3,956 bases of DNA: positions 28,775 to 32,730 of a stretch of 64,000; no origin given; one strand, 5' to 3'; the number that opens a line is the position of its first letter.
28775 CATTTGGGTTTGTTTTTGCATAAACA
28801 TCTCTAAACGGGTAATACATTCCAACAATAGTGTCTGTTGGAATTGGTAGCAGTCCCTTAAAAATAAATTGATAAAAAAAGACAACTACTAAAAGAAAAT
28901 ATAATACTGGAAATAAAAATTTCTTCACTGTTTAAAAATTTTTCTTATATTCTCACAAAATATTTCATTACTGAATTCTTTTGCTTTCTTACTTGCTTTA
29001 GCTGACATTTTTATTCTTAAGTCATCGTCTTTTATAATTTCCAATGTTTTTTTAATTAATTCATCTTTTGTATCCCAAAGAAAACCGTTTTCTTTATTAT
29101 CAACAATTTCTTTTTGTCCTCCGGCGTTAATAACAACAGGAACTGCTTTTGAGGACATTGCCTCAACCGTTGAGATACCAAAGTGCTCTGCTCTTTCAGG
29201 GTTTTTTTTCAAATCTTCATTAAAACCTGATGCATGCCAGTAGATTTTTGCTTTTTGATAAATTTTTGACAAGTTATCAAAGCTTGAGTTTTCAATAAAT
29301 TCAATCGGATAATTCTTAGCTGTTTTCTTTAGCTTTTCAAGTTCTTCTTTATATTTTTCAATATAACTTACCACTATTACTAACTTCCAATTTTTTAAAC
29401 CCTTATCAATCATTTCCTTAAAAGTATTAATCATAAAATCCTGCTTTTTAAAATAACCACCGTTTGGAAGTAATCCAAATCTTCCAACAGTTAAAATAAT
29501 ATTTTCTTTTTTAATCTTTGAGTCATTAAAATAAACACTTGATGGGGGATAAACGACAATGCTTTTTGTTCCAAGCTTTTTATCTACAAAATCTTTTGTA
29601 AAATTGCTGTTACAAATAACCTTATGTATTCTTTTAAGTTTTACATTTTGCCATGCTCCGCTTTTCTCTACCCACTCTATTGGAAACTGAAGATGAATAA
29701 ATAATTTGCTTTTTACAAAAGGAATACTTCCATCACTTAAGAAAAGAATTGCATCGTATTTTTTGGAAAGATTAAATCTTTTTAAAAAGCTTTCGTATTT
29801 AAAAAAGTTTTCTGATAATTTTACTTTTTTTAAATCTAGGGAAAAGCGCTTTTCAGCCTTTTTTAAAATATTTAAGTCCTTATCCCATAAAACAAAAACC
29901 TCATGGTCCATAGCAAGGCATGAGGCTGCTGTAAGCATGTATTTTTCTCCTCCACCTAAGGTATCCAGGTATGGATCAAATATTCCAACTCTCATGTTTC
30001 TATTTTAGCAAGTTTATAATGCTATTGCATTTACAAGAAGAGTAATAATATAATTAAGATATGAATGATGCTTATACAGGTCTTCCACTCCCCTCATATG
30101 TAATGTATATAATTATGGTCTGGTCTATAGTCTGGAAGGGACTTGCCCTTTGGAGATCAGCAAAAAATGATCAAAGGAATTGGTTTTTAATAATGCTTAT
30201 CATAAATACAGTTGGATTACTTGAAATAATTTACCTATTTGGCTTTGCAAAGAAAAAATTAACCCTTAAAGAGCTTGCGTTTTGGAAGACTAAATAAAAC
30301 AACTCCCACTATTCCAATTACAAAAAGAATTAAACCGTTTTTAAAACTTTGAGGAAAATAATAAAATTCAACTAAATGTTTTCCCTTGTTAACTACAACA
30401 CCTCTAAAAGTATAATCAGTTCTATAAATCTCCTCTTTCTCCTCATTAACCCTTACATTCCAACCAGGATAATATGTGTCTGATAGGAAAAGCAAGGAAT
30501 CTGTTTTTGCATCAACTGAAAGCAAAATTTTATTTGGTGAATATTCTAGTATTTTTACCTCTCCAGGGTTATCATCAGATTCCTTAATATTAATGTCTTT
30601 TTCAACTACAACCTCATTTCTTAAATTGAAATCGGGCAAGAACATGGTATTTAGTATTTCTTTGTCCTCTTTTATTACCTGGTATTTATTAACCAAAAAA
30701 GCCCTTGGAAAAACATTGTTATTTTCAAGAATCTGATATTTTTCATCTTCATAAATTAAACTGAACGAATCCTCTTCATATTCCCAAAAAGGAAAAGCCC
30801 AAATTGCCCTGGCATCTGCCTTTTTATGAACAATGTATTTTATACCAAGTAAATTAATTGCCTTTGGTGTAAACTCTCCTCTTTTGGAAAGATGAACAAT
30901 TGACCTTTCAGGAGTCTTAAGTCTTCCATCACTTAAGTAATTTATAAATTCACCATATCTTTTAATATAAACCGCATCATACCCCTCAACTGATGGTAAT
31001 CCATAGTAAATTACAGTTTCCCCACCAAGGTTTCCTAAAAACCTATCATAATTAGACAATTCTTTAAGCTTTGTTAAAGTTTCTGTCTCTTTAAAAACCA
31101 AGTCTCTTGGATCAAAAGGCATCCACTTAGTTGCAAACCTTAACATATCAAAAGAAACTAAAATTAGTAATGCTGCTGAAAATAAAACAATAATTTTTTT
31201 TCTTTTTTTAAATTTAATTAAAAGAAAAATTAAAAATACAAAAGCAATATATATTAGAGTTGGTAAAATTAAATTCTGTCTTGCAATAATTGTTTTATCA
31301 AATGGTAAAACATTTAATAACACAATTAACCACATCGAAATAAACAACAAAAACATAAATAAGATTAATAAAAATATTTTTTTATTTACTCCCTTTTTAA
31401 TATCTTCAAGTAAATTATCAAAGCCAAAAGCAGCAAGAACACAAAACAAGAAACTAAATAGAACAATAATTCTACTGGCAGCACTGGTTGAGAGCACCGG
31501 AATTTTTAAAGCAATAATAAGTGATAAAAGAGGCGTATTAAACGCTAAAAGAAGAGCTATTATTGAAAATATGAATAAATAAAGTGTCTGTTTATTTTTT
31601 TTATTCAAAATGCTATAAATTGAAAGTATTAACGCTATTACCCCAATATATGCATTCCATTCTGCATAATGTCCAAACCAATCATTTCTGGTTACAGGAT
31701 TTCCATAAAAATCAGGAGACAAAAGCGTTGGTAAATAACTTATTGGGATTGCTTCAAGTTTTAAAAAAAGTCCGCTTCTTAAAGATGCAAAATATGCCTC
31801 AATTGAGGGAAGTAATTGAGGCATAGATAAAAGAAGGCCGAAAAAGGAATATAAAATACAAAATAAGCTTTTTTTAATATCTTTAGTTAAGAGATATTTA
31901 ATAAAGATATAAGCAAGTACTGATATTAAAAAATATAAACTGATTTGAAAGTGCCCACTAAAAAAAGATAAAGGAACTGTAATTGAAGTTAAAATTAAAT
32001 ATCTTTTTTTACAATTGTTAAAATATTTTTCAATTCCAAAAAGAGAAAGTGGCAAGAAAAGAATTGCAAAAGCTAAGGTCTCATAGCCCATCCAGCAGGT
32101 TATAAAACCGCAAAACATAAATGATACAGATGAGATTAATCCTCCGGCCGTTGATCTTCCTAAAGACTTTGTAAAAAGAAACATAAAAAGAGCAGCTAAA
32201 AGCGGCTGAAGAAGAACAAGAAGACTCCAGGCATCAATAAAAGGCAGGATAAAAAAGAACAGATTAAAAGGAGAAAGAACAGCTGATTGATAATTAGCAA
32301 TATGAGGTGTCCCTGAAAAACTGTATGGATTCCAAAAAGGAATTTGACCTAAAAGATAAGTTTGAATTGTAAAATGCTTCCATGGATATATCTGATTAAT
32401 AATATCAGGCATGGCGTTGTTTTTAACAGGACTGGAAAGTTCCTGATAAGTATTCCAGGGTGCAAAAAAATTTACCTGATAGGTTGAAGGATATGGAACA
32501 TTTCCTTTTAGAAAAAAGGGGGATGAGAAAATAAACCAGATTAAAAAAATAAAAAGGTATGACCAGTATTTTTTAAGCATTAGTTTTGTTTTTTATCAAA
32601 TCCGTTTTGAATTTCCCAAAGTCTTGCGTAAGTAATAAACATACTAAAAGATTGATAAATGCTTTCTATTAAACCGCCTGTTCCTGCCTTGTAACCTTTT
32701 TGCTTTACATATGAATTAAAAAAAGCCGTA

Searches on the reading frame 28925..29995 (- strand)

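Call 18: search_protein_families(library=pfam, proteins=[window:28925-29995:-], max_evalue=0.01)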
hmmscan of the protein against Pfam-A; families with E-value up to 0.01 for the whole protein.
window:28925-29995:- (356 aa): 4 families
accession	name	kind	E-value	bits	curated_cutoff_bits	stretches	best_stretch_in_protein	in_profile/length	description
PF00534.26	Glycos_transf_1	-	1.9e-21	76.8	26.4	1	159-336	9-171/172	Glycosyl transferases group 1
PF13692.12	Glyco_trans_1_4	-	3.4e-14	53.7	27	1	165-323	2-142/142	Glycosyl transferases group 1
PF15924.11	ALG11_N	-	0.00067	20.2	29.8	1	3-61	4-69/209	ALG11 mannosyltransferase N-terminus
PF13439.12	Glyco_transf_4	-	0.0012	19.3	28.5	0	14-150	2-163/170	Glycosyltransferase Family 4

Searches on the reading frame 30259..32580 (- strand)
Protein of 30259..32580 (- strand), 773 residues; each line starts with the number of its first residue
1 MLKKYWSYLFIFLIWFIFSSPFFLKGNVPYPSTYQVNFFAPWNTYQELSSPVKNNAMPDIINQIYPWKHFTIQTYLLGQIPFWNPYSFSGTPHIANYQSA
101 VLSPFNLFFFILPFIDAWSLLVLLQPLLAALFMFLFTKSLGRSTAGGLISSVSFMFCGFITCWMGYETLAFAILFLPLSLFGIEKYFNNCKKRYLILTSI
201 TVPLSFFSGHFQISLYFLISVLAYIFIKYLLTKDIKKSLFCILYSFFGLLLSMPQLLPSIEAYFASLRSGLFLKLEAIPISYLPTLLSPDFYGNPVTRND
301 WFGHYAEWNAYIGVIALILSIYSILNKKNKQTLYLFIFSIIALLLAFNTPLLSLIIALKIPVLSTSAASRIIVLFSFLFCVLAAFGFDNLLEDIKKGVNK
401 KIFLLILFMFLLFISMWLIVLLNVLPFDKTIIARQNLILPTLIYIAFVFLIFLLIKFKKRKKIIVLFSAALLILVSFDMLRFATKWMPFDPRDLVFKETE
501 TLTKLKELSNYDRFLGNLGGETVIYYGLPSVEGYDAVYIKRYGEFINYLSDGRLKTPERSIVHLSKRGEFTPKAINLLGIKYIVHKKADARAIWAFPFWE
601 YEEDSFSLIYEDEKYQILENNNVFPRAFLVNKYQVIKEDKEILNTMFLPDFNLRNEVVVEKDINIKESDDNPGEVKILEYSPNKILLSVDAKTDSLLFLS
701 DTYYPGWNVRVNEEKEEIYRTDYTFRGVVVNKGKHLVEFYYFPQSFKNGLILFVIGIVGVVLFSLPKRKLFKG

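Call 18: search_protein_families(library=pfam, proteins=[window:30259-32580:-], max_evalue=0.01)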
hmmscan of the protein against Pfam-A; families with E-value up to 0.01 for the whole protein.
window:30259-32580:- (773 aa): 1 family
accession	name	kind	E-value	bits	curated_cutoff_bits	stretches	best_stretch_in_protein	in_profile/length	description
PF09586.16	YfhO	-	5.6e-33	114.8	28.5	2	92-632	66-596/835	Bacterial membrane protein YfhO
